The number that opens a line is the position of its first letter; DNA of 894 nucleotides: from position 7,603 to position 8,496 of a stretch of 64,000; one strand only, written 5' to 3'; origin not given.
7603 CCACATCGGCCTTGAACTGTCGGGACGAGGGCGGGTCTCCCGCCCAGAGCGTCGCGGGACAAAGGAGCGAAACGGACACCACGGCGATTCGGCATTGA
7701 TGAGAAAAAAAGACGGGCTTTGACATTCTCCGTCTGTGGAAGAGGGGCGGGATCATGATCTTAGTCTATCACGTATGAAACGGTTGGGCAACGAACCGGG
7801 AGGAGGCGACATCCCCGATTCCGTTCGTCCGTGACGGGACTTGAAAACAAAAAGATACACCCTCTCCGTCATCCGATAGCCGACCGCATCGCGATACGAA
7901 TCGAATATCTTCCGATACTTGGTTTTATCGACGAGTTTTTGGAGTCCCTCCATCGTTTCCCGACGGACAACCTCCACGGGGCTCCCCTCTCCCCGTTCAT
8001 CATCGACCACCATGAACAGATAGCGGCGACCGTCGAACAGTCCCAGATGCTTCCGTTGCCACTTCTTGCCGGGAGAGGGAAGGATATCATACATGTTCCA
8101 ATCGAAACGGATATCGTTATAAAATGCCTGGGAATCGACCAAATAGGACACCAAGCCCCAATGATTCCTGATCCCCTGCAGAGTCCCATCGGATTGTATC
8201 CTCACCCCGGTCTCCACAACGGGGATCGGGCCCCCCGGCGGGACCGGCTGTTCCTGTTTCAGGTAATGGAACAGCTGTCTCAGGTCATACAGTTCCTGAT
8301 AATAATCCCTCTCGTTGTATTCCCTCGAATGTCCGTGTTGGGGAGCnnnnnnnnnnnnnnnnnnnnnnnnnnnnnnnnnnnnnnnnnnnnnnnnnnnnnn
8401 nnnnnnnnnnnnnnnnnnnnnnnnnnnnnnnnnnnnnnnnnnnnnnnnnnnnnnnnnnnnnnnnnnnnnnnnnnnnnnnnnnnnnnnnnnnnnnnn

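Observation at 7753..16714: Five tandem, co-directional, diverged paralogs of a ~600-aa GT-C-like polytopic membrane protein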

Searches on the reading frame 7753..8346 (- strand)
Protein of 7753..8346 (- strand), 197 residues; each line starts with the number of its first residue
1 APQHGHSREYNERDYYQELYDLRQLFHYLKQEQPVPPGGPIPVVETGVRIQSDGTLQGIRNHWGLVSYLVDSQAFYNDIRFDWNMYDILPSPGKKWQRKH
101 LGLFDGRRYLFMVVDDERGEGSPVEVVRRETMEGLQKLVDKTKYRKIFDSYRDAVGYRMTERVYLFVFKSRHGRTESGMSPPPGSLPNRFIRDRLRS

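Call 72: search_solved_structures(query=window:7753-8346:-, max_evalue=10)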
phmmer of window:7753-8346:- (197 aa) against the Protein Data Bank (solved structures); distinct sequences matched with E-value up to 10: 1.
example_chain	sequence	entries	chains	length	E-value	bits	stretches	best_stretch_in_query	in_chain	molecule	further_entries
3edp_A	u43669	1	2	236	0.37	14.1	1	126-190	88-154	Lin2111 protein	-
